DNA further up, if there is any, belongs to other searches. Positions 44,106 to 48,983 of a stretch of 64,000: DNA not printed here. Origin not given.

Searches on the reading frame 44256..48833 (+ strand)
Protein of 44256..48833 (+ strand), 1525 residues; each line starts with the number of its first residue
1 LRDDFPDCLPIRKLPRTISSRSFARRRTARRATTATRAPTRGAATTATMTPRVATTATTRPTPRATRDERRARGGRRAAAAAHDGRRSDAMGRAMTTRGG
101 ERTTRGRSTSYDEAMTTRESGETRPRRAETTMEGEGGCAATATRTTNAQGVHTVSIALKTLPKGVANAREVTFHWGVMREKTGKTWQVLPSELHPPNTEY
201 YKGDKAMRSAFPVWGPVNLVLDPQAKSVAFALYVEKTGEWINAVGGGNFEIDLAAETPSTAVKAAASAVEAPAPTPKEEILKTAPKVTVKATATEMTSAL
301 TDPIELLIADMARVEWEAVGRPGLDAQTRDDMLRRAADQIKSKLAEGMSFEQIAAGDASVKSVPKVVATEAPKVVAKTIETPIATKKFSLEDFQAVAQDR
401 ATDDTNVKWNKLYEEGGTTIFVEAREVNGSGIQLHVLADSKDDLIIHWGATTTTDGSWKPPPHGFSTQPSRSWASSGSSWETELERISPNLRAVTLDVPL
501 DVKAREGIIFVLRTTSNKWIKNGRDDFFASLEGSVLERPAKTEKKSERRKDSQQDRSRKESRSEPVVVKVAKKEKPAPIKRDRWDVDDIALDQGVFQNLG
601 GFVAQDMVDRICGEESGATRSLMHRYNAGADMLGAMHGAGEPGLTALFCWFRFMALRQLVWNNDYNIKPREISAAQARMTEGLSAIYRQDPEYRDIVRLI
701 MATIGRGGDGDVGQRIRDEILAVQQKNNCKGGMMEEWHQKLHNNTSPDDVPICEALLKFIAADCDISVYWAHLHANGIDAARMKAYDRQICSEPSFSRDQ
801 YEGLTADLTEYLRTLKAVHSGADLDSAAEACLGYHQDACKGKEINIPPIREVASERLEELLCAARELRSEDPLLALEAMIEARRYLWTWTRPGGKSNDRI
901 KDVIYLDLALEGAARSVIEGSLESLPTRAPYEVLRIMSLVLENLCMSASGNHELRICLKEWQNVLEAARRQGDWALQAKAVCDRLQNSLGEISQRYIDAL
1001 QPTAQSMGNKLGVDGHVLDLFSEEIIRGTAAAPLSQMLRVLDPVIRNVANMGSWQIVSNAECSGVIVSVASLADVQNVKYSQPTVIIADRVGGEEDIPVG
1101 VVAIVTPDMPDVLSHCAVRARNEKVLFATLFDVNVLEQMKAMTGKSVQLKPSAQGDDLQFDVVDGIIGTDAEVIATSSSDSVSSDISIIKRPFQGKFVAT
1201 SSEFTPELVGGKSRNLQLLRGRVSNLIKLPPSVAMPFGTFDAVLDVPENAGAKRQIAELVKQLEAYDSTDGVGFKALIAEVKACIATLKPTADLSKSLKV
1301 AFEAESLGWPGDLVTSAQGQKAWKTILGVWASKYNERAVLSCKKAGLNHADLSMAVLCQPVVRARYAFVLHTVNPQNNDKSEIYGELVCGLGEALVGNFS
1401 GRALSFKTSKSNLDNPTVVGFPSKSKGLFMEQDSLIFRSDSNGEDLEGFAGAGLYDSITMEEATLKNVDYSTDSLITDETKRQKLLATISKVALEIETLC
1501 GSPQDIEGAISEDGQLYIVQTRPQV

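Call 5: search_protein_families(library=pfam, proteins=[window:44256-48833:+], max_evalue=0.00001)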
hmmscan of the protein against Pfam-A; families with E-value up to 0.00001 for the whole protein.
window:44256-48833:+ (1525 aa): 3 families
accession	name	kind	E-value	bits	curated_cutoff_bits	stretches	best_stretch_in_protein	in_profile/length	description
PF22973.2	GWD1_pHisD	-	1.8e-37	127.9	27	1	1053-1154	1-102/115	Alpha-glucan water dikinase, phosphohistidine-like domain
PF01326.24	PPDK_N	-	4.5e-25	89.1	27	1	1321-1524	134-309/328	Pyruvate phosphate dikinase, AMP/ATP-binding domain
PF23166.1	Ig_N_CWD1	-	1.7e-24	86.8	27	2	416-530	9-120/121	Alpha-glucan water dikinase 1 Ig-like N-terminal domain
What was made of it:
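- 44400..48833 (+): Alpha-glucan, water dikinase of the GWD1 type (orthologue of O. tauri Ot13g01510). It is linked to the SS pair only in Ostreococcus. Pfam Ig_N_CWD1 x2, GWD1_pHisD and PPDK_N (call 5).
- Checked: ORF 44256-48833(+) carries two Ig_N_CWD1 stretches, GWD1_pHisD and PPDK_N (call 5).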

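Call 21: search_protein_families(library=ncbifam, proteins=[window:44256-48833:+], max_evalue=0.001)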
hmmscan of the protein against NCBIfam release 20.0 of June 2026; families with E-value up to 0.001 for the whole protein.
window:44256-48833:+ (1525 aa): 11 families
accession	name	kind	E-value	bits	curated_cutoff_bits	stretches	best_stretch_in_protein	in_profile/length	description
NF005057.0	PRK06464.1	equivalog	4.2e-17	61.5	598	1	1324-1524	155-335/798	phosphoenolpyruvate synthase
TIGR01418.1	PEP_synth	equivalog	4.6e-15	55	739.75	1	1325-1524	150-329/784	pyruvate, water dikinase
NF004880.0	PRK06241.2-1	equivalog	4.3e-14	51.4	972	1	1317-1402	133-215/837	phosphoenolpyruvate synthase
NF004881.0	PRK06241.2-2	equivalog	2.4e-13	49.3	883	1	1324-1396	143-215/898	phosphoenolpyruvate synthase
NF004877.0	PRK06241.1-2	subfamily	2.9e-13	49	866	1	1323-1398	146-221/869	phosphoenolpyruvate synthase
NF041857.1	RIF_Ptrans_rph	equivalog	6.6e-12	44.6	999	1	1324-1397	145-218/864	rifamycin-inactivating phosphotransferase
NF004879.0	PRK06241.1-4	equivalog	1.3e-09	36.8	976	1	1324-1399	147-222/868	phosphoenolpyruvate synthase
NF052632.1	undecylprod_RedH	equivalog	1.5e-09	36.4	1350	1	1314-1397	118-199/880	undecylprodigiosin ligase RedH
NF000283.1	RPH_KJ151292.1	equivalog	4.4e-09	35.1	1700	1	1326-1398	150-222/865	rifamycin-inactivating phosphotransferase Rph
NF004878.0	PRK06241.1-3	subfamily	6.2e-08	31.2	945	1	1325-1397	147-219/891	phosphoenolpyruvate synthase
NF052631.1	prodigiosin_PigC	equivalog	2.3e-06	25.8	1300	1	1324-1398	128-204/883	prodigiosin ligase PigC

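Call 29: find_homologous_proteins(query=window:44400-48833:+, max_evalue=1e-30)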
Query window:44400-48833:+ (1477 aa): 12 proteins with E <= 1e-30 among 8000 candidates.
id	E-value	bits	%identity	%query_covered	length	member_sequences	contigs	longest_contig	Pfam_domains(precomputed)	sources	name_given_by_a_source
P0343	0.0e+0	3144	100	94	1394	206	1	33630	PF23166.2,PF01326.25,PF22973.3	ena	-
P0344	0.0e+0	2439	73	100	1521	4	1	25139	PF23166.2,PF01326.25,PF22973.3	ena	-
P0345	0.0e+0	2435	74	100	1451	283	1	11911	PF23166.2,PF01326.25,PF22973.3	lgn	-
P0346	0.0e+0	2382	75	95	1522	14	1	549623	PF23166.2,PF01326.25,PF22973.3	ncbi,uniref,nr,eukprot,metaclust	ncbi:Pyruvate phosphate dikinase,PEP/pyruvate-binding [Ostreococcus tauri]|uniref:Pyruvate phosphate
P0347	0.0e+0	2275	71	98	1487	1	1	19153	PF23166.2,PF01326.25,PF22973.3,PF23229.3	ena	-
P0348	0.0e+0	2264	73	95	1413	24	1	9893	PF23166.2,PF01326.25,PF22973.3,PF23229.3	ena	-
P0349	0.0e+0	2252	70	99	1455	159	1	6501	PF23166.2,PF01326.25,PF22973.3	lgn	-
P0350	0.0e+0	2219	72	94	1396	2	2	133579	PF23166.2,PF01326.25,PF22973.3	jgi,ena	-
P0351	0.0e+0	1537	51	94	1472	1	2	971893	PF23166.2,PF01326.25,PF22973.3,PF23229.3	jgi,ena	jgi:alpha-glucan,water dikinase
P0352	0.0e+0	1528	51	94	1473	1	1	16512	PF23166.2,PF01326.25,PF22973.3,PF23229.3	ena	-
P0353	0.0e+0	1484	56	75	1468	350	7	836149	PF23166.2,PF01326.25,PF22973.3,PF23229.3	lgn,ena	-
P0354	0.0e+0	1442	49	94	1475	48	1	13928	PF23166.2,PF01326.25,PF22973.3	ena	-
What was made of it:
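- Tried and rejected: It is not O. tauri, because GWD is 75% identical (call 29).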

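Call 35: list_cluster_members(proteins=[P0351, P0352, P0353, P0354, P0343, P0344, P0345, P0347, P0350, P0346])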
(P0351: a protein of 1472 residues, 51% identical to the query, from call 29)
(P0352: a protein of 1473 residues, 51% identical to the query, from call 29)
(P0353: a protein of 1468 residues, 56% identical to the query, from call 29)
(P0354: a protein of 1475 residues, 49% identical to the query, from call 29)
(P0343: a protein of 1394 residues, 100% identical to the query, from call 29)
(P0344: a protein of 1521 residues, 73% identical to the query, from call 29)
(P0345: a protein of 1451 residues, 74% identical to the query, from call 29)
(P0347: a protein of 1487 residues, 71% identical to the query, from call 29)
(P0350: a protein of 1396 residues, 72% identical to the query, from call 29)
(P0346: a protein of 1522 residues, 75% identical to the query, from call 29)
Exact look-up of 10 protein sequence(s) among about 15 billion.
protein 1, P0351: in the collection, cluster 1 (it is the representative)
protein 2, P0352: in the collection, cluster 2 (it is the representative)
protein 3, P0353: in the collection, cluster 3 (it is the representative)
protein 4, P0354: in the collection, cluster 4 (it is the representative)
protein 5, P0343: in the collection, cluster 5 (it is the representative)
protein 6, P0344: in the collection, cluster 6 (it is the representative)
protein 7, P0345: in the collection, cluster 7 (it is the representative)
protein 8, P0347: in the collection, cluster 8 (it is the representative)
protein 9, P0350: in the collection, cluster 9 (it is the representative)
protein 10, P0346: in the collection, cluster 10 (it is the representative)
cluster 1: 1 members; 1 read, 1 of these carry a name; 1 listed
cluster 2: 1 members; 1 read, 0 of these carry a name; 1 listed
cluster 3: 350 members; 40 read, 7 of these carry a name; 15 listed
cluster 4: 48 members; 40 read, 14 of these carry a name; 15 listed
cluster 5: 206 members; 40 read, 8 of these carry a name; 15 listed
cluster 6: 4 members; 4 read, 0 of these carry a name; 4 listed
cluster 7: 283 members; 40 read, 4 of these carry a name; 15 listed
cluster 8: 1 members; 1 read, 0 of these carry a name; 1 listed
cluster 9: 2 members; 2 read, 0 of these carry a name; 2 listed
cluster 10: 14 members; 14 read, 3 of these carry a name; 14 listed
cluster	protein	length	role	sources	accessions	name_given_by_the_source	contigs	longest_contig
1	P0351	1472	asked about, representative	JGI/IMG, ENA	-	alpha-glucan,water dikinase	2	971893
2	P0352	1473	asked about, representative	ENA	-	-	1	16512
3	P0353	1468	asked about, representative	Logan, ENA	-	-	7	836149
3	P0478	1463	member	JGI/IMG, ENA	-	alpha-glucan,water dikinase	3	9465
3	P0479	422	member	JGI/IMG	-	alpha-glucan,water dikinase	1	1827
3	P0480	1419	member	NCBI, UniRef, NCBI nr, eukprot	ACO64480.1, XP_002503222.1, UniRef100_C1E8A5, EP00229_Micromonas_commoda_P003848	carbohydrate-binding module family 45 protein [Micromonas commoda] | Carbohydrate-binding module family 45 protein n=1 Tax=Micromonas commoda (strain RCC299 / ... | XP_002503222.1 carbohydrate-binding module family 45 protein [Micromonas commoda]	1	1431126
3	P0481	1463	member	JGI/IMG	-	alpha-glucan,water dikinase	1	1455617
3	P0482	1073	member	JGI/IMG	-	alpha-glucan,water dikinase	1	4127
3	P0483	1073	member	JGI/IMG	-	alpha-glucan,water dikinase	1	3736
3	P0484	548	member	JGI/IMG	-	alpha-glucan,water dikinase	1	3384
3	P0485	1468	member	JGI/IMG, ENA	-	-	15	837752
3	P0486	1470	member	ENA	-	-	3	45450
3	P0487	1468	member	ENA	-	-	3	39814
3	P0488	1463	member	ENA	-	-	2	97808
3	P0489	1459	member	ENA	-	-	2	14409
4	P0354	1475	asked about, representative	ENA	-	-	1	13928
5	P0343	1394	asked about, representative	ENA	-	-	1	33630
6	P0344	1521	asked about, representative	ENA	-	-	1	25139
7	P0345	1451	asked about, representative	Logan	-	-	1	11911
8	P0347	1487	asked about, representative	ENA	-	-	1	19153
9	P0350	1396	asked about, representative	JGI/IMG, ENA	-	-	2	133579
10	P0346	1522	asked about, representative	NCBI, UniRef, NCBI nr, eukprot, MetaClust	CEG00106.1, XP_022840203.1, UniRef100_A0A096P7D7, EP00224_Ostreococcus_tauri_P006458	Pyruvate phosphate dikinase,PEP/pyruvate-binding [Ostreococcus tauri] | Pyruvate phosphate dikinase,PEP/pyruvate-binding n=1 Tax=Ostreococcus tauri TaxID=70448 ... | XP_022840203.1 Pyruvate phosphate dikinase,PEP/pyruvate-binding [Ostreococcus tauri]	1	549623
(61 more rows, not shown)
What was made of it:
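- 44400..48833 (+): 75% identity to O. tauri XP_022840203.1 (calls 29, 35).
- On Alpha-glucan, water dikinase (GWD1): The M. commoda orthologue is annotated as a CBM45 protein (call 35).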

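Call 36: find_encoding_contigs(protein=P0480, flank=10000, max_places=1)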
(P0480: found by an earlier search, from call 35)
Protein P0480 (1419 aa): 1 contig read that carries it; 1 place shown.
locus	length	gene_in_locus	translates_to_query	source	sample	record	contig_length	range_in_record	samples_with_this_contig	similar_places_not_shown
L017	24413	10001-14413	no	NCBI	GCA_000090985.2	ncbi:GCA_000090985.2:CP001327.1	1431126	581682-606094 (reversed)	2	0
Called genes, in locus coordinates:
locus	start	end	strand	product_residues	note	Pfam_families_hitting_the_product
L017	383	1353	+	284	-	-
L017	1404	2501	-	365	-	-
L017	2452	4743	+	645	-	PF05843:Suf, PF23233:HAT_Syf1_CNRKL1_N (faint), PF23240:HAT_PRP39_N, PF13428:TPR_14 (faint), PF23231:HAT_Syf1_CNRKL1_C (faint), PF23241:HAT_PRP39_C, PF17874:TPR_MalT (weak)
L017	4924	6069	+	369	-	PF02492:cobW, PF07683:CobW_C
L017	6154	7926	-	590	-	-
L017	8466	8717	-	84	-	-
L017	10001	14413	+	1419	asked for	PF23166:Ig_N_CWD1, PF23229:DUF7067 (weak), PF23166:Ig_N_CWD1, PF22973:GWD1_pHisD, PF01326:PPDK_N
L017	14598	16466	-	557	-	PF14908:HU-CCDC81_euk_1, PF18289:HU-CCDC81_euk_2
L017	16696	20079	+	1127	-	-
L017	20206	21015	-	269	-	PF00504:Chloroa_b-bind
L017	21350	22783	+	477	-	-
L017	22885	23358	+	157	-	-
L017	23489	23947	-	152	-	PF01592:NifU_N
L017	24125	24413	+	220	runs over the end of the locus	-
